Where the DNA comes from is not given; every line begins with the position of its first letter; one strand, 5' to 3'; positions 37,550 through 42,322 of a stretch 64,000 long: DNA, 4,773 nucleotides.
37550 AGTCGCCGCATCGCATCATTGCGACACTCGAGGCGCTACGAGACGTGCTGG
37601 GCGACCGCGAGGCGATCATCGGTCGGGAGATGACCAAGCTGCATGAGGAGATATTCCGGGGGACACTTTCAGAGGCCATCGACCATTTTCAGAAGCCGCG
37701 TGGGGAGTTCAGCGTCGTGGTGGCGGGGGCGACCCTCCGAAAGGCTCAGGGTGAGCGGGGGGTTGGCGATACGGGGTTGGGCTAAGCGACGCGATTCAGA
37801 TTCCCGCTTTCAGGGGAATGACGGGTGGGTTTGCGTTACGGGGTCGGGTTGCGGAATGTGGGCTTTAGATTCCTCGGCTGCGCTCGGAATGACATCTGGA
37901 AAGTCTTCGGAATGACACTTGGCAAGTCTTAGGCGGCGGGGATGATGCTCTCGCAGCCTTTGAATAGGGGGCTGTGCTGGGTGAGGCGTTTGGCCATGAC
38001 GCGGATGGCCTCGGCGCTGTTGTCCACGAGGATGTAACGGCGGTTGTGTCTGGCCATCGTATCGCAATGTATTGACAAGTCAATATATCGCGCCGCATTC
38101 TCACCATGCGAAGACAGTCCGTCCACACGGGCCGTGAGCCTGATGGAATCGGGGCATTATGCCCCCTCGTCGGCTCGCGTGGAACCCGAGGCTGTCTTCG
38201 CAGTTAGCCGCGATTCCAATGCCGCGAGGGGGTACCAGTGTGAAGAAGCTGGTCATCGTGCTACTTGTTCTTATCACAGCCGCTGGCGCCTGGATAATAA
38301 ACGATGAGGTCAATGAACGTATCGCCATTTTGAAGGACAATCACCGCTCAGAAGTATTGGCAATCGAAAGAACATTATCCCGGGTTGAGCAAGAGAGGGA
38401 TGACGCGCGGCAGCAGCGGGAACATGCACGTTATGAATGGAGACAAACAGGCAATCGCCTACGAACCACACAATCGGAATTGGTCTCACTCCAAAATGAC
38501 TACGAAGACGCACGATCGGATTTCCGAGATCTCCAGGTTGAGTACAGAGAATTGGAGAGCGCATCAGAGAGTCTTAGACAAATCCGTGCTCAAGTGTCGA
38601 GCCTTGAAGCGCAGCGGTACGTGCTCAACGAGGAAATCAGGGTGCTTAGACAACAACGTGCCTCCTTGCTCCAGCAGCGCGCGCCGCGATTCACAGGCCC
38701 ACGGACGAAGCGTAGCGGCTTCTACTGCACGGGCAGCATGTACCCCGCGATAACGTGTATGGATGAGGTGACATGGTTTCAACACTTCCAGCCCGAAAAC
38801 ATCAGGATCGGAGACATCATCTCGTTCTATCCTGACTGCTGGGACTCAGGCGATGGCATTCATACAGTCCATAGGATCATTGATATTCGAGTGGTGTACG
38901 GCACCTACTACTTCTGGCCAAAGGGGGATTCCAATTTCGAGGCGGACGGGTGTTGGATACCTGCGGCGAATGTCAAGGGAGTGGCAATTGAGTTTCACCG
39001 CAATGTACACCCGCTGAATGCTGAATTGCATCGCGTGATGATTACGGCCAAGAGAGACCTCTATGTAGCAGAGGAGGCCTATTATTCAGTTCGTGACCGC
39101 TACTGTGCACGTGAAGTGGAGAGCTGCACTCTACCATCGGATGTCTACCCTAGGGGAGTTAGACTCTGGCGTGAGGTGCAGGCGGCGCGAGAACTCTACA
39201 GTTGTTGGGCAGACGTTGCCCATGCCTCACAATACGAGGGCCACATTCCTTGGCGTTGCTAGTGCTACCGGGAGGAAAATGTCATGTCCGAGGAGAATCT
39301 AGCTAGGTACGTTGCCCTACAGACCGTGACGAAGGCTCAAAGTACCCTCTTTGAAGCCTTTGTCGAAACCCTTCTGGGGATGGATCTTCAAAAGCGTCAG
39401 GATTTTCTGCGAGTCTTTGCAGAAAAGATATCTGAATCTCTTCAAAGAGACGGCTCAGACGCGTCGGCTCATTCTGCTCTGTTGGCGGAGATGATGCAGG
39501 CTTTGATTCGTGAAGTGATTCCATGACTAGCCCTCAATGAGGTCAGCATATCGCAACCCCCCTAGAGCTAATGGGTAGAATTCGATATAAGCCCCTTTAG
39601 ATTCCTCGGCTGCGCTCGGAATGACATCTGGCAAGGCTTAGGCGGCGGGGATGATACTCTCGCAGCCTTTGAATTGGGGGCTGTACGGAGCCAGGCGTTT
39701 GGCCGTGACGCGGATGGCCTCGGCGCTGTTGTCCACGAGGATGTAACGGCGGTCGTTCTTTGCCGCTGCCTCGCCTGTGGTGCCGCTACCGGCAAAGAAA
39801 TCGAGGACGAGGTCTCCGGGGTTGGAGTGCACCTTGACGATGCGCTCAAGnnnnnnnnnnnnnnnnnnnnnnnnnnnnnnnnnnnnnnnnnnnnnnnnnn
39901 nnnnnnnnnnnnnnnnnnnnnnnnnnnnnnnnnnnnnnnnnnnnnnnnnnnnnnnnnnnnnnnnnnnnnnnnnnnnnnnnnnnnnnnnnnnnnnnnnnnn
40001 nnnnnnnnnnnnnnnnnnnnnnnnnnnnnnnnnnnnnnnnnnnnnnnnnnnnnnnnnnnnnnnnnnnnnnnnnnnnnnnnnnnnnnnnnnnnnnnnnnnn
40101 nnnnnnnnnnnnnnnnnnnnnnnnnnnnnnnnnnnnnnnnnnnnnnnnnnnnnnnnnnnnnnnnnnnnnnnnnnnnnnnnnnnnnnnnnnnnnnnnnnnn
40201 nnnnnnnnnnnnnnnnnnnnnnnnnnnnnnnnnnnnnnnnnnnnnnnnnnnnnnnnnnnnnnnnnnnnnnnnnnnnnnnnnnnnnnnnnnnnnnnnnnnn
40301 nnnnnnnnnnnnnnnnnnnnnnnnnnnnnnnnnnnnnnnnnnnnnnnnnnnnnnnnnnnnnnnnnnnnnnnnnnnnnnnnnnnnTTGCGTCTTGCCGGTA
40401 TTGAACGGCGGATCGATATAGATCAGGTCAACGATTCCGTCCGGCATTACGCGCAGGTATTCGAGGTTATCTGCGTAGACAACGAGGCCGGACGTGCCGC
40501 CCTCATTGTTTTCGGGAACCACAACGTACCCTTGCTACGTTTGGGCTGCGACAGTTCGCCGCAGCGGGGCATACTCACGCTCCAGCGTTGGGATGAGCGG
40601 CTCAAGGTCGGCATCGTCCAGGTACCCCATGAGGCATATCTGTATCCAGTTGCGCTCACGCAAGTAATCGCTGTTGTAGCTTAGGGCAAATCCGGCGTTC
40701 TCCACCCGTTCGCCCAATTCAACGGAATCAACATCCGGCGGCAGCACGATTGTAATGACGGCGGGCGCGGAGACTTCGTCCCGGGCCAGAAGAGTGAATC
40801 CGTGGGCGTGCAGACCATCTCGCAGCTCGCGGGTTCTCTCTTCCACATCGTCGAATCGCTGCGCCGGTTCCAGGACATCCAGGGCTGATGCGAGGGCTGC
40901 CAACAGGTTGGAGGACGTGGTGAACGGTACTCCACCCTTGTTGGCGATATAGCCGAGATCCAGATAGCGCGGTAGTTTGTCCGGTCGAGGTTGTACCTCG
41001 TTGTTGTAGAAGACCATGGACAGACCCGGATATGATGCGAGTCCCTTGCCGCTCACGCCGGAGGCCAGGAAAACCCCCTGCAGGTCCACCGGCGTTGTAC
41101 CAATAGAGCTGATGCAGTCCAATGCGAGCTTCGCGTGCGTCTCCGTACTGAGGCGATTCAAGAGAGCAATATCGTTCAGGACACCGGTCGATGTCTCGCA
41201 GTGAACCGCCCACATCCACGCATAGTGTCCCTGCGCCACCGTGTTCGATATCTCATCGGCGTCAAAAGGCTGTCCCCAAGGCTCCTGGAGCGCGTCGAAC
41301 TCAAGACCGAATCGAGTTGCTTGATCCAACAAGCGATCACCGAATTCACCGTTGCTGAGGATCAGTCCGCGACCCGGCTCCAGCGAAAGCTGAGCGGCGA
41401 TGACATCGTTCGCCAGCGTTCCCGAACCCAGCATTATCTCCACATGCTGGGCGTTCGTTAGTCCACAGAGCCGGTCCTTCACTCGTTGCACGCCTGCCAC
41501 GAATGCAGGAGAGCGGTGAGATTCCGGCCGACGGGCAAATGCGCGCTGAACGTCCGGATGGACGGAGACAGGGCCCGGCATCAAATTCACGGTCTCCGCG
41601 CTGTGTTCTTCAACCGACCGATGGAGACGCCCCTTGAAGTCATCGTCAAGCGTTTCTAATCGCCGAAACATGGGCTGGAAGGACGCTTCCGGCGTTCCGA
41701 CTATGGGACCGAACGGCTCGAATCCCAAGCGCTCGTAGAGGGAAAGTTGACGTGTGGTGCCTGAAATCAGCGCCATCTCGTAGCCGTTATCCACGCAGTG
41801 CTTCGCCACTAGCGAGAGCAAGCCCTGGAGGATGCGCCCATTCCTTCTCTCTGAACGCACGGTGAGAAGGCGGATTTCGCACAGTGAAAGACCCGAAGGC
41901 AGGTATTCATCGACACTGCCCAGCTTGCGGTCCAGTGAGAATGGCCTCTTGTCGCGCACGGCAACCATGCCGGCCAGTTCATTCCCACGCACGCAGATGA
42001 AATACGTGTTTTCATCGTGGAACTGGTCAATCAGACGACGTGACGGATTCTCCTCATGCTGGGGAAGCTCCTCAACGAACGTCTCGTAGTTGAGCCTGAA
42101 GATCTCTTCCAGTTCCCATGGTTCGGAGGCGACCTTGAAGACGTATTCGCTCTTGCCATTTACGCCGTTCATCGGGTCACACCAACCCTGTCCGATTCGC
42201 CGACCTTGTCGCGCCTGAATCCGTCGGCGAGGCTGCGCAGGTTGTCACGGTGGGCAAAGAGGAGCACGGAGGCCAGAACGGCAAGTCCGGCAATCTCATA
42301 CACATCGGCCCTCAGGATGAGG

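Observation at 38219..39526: Novel-architecture protein in the cassette: TM anchor + long coiled coil + signal-peptidase-I-like domain with Ser/His catalytic positions, plus an 80-aa partner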

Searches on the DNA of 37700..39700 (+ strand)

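Call 55: search_rna_families(source=window, start=37700, end=39700, threshold=evalue, max_evalue=5)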
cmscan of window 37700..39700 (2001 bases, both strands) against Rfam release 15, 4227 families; matches with E-value up to 5: 1.
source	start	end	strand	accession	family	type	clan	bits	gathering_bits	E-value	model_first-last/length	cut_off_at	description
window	38087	38131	-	RF02926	DUF2693-FD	Gene; sRNA;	-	16.4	44.5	3.7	1-49/49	no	DUF2693-FD RNA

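Call 85: build_rna_model(alignment_id=A7, structure=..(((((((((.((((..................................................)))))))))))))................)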
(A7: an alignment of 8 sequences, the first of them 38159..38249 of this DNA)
Model R1 built from alignment A7 (8 sequences, 95 columns); structure: as given.
model positions 91; base pairs 13; branch points 0; effective number of sequences 4.43; information 0.627 bits per position. Calibrated on 0.2 Mb of random sequence (short: E-values are rough).
structure used (alignment columns):
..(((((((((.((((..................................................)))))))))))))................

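Call 86: search_with_rna_model(model_id=R1, sources=[window, L001, L004, L005, L006, L007, L008, L009, L011, L012, L013, L014, L015, L016, L017, L018, L019, L020, L021, L022, L023, L024, L025, L026, L027, L028, L029, L030, L031, L032, L033, L035, L036, L037, L038, L039, L040, L041, L042, L043, L044, L045, L046, L047], max_evalue=10, make_alignment=true)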
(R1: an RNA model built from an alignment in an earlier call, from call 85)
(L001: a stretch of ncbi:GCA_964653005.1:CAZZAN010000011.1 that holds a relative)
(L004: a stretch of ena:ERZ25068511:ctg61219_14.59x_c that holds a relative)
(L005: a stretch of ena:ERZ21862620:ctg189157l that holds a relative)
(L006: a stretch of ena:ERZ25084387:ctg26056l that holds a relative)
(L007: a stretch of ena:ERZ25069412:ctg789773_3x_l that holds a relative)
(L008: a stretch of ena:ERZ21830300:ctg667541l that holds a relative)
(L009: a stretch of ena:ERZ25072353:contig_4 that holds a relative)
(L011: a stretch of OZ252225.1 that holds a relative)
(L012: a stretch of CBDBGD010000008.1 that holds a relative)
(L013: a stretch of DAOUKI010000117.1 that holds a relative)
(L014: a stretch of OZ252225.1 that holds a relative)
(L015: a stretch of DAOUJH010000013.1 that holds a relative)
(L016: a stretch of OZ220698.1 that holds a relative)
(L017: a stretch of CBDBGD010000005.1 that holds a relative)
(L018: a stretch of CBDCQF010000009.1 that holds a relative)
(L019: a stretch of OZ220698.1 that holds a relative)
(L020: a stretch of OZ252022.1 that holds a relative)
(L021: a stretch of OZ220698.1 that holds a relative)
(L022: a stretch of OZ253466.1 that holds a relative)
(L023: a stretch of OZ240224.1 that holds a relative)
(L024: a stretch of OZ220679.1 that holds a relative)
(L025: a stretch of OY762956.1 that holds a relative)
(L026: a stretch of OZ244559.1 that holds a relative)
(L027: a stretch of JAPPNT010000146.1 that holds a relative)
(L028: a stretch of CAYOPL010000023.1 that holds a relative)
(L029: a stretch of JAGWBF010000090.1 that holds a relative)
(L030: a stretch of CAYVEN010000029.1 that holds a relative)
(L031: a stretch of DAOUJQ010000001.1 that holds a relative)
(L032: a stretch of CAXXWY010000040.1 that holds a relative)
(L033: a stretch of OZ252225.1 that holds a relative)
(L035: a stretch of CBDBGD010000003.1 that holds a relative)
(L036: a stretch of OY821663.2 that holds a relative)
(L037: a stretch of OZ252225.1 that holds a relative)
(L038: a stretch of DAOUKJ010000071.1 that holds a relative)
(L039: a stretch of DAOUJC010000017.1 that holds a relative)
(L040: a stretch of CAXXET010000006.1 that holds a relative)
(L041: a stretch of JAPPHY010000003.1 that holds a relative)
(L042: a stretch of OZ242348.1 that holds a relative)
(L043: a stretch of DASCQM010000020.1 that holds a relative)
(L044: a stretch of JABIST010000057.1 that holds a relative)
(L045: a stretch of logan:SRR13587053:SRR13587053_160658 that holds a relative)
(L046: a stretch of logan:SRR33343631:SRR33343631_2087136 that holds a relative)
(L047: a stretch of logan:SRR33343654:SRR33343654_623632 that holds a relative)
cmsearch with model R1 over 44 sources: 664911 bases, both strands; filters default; matches with E-value up to 10: 31.
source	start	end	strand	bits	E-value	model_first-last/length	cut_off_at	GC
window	38159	38249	+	98.5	7.6e-23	1-91/91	no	0.64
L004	7920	8010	+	98.3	8.4e-23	1-91/91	no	0.63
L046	377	467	+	98.3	8.4e-23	1-91/91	no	0.63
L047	372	462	+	98.3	8.4e-23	1-91/91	no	0.63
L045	2046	2137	+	92.6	2.5e-21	1-91/91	no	0.64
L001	7922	8010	+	70.7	1.3e-15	1-91/91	no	0.53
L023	7408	7500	+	69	3.7e-15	1-91/91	no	0.6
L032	7231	7318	+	65.6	2.7e-14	1-91/91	no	0.61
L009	8001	8080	+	61.2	3.9e-13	1-91/91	no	0.62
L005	7693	7783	+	55.1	1.5e-11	1-91/91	no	0.62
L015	2555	2645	+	40.8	7.9e-08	1-91/91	no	0.57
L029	4545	4631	+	26.3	0.00047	1-91/91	no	0.54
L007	6665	6747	+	24.6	0.0013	1-91/91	no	0.6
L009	7989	8066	-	16.8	0.14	1-91/91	no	0.68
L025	7314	7407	+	15.5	0.3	1-91/91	no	0.54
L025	12310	12380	-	15.5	0.3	1-91/91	no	0.55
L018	4682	4768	+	14.3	0.64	1-91/91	no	0.56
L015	7263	7354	+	14.2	0.68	1-91/91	no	0.52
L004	2941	3022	+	13.9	0.8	1-91/91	no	0.62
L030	7263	7354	+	13.8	0.87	1-91/91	no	0.51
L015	5180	5243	+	13.3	1.1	1-91/91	no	0.55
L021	7342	7434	+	13.1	1.3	1-91/91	no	0.51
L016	4610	4672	+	12.3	2.1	1-91/91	no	0.56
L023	7399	7486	-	12.2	2.3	1-91/91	no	0.61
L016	7279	7369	+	11.6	3.1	1-91/91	no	0.56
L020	16485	16550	-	11.6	3.2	1-91/91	no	0.64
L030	5154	5223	+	11.5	3.4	1-91/91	no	0.57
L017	2104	2136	+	11.2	4.1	1-91/91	no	0.67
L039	8349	8406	-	10.3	6.9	11-67/91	no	0.66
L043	14365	14404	+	10.3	7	1-91/91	no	0.68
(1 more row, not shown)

Alignment A8: 31 matches aligned to the model, 155 columns, each read 5' to 3' on its own strand. Consensus structure (alignment columns), stored with it:
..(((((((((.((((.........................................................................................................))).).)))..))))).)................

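Call 96: search_with_rna_model(model_id=R1, sources=[window, L001, L004, L005, L007, L009, L015, L021, L023, L025, L029, L032, L045], max_evalue=0.05, make_alignment=true, show_alignments=0)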
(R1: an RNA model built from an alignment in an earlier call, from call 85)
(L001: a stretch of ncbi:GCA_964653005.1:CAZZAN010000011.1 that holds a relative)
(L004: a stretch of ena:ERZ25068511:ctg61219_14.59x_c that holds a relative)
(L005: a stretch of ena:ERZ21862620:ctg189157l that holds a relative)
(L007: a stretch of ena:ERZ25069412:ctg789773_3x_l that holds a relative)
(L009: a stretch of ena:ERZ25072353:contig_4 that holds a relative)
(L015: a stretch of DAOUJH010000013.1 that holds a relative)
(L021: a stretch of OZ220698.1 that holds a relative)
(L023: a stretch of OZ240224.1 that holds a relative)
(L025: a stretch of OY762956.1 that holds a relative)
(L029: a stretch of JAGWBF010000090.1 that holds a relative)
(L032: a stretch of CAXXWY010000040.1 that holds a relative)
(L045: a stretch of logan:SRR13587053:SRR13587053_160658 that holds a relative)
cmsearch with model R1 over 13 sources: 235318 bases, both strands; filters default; matches with E-value up to 0.05: 12.
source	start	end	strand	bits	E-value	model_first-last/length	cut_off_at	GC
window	38159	38249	+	98.5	2.7e-23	1-91/91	no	0.64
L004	7920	8010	+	98.3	3e-23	1-91/91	no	0.63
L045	2046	2137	+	92.6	9e-22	1-91/91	no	0.64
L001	7922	8010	+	70.7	4.5e-16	1-91/91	no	0.53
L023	7408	7500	+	69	1.3e-15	1-91/91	no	0.6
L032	7231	7318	+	65.6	9.5e-15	1-91/91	no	0.61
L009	8001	8080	+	61.2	1.4e-13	1-91/91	no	0.62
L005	7693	7783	+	55.1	5.3e-12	1-91/91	no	0.62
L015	2555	2645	+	40.8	2.8e-08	1-91/91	no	0.57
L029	4545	4631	+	26.3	0.00017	1-91/91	no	0.54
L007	6665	6747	+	24.6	0.00047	1-91/91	no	0.6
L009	7989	8066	-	16.8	0.049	1-91/91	no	0.68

Alignment A9: 12 matches aligned to the model, 104 columns, each read 5' to 3' on its own strand. Consensus structure (alignment columns), stored with it:
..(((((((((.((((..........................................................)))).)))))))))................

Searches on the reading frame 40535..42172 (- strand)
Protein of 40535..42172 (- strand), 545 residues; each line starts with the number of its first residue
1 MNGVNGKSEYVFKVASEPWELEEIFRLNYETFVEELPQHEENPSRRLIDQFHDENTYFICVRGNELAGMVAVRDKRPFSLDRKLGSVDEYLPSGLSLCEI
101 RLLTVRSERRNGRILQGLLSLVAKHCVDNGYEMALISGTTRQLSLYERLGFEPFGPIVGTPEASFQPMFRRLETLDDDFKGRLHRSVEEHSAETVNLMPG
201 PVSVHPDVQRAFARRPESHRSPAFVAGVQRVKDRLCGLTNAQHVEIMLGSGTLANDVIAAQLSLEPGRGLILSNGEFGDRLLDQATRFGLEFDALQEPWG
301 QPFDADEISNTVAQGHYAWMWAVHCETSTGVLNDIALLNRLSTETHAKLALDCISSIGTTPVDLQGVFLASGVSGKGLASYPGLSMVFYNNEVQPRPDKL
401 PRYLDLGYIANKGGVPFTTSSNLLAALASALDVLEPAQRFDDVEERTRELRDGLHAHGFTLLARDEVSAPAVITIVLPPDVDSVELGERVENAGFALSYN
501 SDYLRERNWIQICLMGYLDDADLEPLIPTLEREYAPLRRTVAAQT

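Call 3: search_protein_families(library=pfam, proteins=[window:40535-42172:-], max_evalue=1)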
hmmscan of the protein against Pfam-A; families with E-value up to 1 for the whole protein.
window:40535-42172:- (545 aa): 7 families
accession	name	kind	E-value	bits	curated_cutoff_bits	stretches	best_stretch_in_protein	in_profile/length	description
PF21926.2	FeeM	-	2.1e-10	41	27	1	23-158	1-143/158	N-acyl amino acid synthase FeeM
PF13444.12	Acetyltransf_5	-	3.5e-06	28.1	22.4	1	27-119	1-101/102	Acetyltransferase (GNAT) domain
PF00583.31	Acetyltransf_1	-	1.2e-05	26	20.7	1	23-151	3-116/116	Acetyltransferase (GNAT) family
PF13673.13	Acetyltransf_10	-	5.3e-05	23.6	23.6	1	41-169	20-125/128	Acetyltransferase (GNAT) domain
PF00266.25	Aminotran_5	-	7.3e-05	22.3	21.5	1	215-389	32-213/371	Aminotransferase class-V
PF13527.13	Acetyltransf_9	-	0.00063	20.2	25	1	103-153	78-126/127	Acetyltransferase (GNAT) domain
PF13508.13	Acetyltransf_7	-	0.0072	17.1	27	1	55-153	3-84/84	Acetyltransferase (GNAT) domain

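Call 4: search_protein_families(library=ncbifam, proteins=[window:40535-42172:-], max_evalue=1)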
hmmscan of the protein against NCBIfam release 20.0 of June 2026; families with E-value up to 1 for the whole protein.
window:40535-42172:- (545 aa): 6 families
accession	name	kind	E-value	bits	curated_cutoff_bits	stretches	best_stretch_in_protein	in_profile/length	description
TIGR03301.1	PhnW-AepZ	equivalog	1.8e-40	139.4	360.8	1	197-530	3-351/355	2-aminoethylphosphonate aminotransferase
NF010006.0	PRK13479.1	equivalog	1.4e-25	90.3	296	1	192-531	4-358/369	2-aminoethylphosphonate--pyruvate transaminase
NF045640.1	AspGlyoxATaseBhcA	equivalog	1.5e-25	89.9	650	1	197-492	8-322/395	L-aspartate--glyoxylate aminotransferase BhcA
TIGR02326.1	transamin_PhnW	equivalog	2.6e-23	82.7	400.8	1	194-531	4-357/363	2-aminoethylphosphonate--pyruvate transaminase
NF046070.1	PyrdoxPyrvTramin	equivalog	3e-17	62.5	600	1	194-498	6-328/369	pyridoxamine--pyruvate transaminase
TIGR03402.1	FeS_nifS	equivalog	0.12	11.1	530.75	1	233-394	49-215/379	cysteine desulfurase NifS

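Call 49: search_protein_families(library=padloc, proteins=[window:40535-42172:-], max_evalue=0.01)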
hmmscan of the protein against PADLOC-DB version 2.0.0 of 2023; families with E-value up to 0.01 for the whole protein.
window:40535-42172:- (545 aa): 0 families
